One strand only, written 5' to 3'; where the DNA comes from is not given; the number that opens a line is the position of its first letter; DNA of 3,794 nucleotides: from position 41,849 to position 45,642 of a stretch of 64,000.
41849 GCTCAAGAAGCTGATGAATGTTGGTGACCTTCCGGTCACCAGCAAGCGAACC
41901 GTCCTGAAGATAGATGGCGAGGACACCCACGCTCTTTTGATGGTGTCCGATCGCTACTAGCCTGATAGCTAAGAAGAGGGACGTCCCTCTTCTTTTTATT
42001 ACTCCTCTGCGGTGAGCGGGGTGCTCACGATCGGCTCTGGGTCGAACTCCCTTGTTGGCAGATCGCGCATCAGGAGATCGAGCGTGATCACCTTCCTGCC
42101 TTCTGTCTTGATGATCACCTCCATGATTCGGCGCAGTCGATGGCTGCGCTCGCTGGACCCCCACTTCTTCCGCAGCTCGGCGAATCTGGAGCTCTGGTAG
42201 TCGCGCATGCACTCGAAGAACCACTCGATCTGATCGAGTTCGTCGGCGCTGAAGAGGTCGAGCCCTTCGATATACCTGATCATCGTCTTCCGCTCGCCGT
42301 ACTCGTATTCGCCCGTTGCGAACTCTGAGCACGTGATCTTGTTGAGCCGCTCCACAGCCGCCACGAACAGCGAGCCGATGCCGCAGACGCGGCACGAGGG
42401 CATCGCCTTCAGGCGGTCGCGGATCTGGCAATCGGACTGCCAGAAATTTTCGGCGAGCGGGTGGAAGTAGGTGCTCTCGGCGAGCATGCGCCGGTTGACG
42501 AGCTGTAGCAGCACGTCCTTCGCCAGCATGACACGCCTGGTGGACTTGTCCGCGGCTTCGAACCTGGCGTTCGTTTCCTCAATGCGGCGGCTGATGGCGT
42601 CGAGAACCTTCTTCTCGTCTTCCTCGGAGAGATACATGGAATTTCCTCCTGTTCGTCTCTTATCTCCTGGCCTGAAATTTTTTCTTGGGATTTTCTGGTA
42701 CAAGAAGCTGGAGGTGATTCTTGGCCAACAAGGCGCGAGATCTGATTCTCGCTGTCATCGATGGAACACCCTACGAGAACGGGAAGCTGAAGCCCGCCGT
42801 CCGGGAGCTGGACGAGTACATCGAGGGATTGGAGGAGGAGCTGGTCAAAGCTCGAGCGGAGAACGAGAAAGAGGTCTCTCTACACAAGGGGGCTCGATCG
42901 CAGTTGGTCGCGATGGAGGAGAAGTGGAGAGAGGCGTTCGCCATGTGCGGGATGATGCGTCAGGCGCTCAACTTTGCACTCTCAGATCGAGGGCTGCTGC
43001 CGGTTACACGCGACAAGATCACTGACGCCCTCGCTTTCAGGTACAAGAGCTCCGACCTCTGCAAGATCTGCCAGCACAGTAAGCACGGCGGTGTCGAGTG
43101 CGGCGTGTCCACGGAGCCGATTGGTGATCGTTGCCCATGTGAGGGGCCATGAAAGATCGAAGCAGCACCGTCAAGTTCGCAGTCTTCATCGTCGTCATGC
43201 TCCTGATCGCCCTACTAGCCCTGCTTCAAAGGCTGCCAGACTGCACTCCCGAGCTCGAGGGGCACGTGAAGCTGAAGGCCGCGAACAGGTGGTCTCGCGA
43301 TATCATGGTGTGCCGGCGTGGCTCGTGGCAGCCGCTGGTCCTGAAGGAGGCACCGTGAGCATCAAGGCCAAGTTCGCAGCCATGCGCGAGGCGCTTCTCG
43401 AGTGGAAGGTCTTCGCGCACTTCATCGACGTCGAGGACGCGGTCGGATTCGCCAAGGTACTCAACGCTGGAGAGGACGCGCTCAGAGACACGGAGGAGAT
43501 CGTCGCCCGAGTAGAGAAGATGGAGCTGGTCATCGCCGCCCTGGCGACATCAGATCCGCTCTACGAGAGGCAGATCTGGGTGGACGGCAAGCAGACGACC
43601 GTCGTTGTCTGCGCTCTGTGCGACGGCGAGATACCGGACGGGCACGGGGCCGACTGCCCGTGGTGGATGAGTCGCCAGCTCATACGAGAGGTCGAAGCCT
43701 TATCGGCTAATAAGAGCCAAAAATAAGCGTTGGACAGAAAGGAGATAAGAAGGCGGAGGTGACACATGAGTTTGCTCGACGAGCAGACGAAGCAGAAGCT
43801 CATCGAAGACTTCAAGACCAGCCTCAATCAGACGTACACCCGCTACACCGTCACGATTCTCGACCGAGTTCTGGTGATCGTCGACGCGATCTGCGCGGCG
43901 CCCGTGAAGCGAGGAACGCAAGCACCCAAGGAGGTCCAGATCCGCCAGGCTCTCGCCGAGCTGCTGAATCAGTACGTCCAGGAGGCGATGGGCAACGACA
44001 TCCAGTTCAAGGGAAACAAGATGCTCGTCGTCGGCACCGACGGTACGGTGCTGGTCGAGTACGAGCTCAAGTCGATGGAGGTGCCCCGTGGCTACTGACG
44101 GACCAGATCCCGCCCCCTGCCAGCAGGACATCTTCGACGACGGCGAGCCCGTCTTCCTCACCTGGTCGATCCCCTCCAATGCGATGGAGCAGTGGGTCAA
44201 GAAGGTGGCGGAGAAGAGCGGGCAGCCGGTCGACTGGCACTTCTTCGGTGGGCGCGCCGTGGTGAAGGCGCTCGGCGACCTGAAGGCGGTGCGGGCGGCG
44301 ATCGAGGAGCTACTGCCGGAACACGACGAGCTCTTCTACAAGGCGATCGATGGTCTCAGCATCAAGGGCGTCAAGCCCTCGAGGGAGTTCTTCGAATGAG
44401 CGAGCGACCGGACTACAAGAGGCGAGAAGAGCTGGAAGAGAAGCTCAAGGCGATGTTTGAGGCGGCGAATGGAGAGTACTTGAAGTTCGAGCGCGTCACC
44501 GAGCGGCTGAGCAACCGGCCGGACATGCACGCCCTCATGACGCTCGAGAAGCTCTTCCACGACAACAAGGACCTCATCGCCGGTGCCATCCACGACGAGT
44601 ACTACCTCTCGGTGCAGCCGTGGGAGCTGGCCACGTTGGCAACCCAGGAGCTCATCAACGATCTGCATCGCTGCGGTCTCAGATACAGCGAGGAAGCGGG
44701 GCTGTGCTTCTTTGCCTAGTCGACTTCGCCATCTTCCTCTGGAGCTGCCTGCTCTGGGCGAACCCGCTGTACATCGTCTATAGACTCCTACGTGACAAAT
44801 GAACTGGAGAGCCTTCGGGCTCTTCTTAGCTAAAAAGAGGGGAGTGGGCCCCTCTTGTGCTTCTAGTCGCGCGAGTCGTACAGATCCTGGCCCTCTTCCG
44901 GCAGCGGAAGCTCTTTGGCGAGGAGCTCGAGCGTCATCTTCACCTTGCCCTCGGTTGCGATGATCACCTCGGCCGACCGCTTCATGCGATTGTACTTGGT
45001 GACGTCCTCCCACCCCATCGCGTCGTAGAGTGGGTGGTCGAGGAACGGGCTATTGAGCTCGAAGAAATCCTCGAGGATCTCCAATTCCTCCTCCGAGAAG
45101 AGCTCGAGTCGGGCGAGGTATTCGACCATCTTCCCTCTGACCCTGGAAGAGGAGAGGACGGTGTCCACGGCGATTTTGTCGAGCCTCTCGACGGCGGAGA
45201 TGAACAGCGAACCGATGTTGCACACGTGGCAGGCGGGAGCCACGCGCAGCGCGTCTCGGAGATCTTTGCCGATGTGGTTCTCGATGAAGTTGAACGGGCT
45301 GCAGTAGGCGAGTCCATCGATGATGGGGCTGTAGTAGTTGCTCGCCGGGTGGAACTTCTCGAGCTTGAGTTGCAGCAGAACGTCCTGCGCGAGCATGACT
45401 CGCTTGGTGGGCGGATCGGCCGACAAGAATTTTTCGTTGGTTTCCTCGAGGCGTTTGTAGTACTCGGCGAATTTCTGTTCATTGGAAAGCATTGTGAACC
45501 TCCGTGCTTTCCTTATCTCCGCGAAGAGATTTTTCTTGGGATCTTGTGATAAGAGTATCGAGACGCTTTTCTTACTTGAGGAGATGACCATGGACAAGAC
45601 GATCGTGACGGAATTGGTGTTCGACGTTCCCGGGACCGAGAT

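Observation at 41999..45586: Duplicated leftward gene (two ~210-aa paralogs) embedded in the rightward early block, each with the same divergent control architecture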

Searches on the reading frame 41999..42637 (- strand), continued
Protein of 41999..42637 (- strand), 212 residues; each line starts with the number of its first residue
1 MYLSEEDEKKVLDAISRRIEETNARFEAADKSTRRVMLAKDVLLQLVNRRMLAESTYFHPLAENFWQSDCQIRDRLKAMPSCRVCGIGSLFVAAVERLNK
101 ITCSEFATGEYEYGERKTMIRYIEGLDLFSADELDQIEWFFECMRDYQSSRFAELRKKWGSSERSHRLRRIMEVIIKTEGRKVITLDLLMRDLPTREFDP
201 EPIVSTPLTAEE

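Call 94: search_solved_structures(query=A6, max_evalue=10, show_alignments=3)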
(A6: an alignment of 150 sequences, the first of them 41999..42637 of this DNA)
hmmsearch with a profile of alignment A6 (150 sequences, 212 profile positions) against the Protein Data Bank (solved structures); distinct sequences matched with E-value up to 10: 11.
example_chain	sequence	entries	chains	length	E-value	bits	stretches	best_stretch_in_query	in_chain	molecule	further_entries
1fjl_A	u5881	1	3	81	0.028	17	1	137-179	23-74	PAIRED PROTEIN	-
3cmy_A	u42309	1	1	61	0.089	15.4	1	138-160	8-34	Paired box protein Pax-3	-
8pmn_A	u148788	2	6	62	0.32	13.6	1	138-160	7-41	BarH-like 2 homeobox protein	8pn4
8r7z_E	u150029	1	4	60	0.33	13.5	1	138-160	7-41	BarH-like 2 homeobox protein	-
8pm5_A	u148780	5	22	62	0.33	13.5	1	138-160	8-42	BarH-like 2 homeobox protein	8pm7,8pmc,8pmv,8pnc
8r7f_A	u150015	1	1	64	0.34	13.5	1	138-160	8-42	BarH-like 2 homeobox protein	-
8pmf_A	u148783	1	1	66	0.34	13.5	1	138-160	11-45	BarH-like 2 homeobox protein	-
9lyv_A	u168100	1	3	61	0.34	13.5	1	138-160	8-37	Paired mesoderm homeobox protein 2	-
8r7f_E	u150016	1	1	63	0.35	13.5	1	138-160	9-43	BarH-like 2 homeobox protein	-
8pna_A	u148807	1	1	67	0.35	13.5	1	138-160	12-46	BarH-like 2 homeobox protein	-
8apq_A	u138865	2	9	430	1.9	11.1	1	125-160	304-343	2-methylfumaryl-CoA isomerase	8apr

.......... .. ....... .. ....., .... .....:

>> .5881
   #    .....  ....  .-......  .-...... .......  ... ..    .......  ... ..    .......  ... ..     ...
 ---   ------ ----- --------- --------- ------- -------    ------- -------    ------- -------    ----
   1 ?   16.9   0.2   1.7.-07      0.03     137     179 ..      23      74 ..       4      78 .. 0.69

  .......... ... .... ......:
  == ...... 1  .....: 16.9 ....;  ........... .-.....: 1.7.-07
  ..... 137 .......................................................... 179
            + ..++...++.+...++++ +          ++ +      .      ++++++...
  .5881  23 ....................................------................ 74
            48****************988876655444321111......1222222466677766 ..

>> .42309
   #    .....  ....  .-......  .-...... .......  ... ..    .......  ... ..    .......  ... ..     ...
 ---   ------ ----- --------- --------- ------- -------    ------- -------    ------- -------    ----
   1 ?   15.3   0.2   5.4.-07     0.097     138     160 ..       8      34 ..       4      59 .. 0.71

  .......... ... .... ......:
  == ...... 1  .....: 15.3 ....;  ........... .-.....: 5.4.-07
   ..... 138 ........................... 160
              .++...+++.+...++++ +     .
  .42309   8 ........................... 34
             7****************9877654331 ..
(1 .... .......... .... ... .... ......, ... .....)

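Call 96: find_related_loci(query=A1, collection=metagenome_contigs, flank=4000)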
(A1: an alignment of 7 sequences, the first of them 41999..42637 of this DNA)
Query A1 (212 aa) in metagenome_contigs; peptide patterns used: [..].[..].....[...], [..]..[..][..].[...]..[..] (x = any residue, [..] = any of these).
203 stretches matched a pattern; 90 encode a relative of the query (tblastn E <= 1e-3); the best 80 are kept; 80 distinct loci.
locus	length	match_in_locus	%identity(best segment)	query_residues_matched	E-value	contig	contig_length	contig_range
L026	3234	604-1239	99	1-212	6e-146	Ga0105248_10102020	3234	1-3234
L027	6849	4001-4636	95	1-212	6e-137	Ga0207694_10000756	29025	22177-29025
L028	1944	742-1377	95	1-212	1e-146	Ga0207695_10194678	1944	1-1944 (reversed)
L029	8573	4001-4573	44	15-204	3e-46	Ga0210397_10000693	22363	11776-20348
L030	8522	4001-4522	34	18-181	3e-22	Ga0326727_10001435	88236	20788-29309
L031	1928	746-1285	30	12-180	1e-17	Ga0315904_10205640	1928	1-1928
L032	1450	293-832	30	12-180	2e-17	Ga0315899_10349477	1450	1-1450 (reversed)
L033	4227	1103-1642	30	12-180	3e-17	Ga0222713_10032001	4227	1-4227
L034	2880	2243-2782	30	12-180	4e-17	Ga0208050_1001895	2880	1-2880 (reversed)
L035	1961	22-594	33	10-185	5e-17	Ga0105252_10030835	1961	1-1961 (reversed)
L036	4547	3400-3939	29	12-180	7e-17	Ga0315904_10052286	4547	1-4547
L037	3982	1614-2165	32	10-180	1e-16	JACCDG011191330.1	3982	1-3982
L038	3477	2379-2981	29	10-183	2e-16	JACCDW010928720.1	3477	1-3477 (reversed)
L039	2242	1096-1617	30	18-180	2e-16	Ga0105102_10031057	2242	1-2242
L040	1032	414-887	34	23-180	2e-16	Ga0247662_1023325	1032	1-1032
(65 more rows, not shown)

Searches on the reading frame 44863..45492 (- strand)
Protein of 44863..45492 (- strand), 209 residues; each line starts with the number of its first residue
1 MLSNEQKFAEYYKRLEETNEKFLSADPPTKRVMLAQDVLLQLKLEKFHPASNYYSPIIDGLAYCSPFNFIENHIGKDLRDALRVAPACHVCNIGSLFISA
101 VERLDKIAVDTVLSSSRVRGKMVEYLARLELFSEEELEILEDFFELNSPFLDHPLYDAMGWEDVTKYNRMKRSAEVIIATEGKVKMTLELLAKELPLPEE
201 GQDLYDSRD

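Call 4: search_protein_families(library=pfam, proteins=[window:44863-45492:-], max_evalue=1)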
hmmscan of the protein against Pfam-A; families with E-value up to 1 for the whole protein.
window:44863-45492:- (209 aa): 1 family
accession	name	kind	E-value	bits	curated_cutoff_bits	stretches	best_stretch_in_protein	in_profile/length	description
PF22983.1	RM8_Med14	-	0.22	12.1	27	1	130-146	55-71/74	Mediator of RNA polymerase II transcription subunit 14, RM8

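Call 5: search_protein_families(library=phrogs, proteins=[window:44863-45492:-], max_evalue=1)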
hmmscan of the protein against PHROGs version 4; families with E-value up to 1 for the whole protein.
window:44863-45492:- (209 aa): 0 families

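Call 15: find_homologous_proteins(query=window:44863-45492:-, max_evalue=0.001)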
Query window:44863-45492:- (209 aa): 2 proteins with E <= 0.001 among 321 candidates.
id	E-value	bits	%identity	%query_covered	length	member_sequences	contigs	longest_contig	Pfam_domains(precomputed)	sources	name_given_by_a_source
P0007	5.9e-131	452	98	100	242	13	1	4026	-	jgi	-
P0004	5.0e-22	97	36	89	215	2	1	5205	-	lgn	-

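Call 50: find_encoding_contigs(protein=P0007, flank=5000, max_places=2)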
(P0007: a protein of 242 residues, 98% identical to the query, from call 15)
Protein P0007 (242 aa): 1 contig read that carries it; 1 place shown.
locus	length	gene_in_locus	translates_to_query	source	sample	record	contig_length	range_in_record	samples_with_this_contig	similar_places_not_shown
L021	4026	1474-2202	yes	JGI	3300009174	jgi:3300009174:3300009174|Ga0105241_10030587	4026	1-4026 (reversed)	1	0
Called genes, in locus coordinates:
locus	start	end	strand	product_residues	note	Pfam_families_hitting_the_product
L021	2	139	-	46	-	?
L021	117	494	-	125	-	-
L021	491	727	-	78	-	-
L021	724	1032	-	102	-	-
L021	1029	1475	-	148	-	-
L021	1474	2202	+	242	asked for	-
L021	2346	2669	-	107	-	-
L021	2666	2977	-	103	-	-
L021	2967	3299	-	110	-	-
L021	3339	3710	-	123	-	-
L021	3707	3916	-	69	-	-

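Call 66: search_protein_families(library=pfam, proteins=[window:44863-45492:-], max_evalue=10)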
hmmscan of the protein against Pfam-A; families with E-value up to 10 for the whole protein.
window:44863-45492:- (209 aa): 1 family
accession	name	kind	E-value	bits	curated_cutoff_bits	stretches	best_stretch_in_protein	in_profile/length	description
PF22983.1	RM8_Med14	-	0.22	12.1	27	1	130-146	55-71/74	Mediator of RNA polymerase II transcription subunit 14, RM8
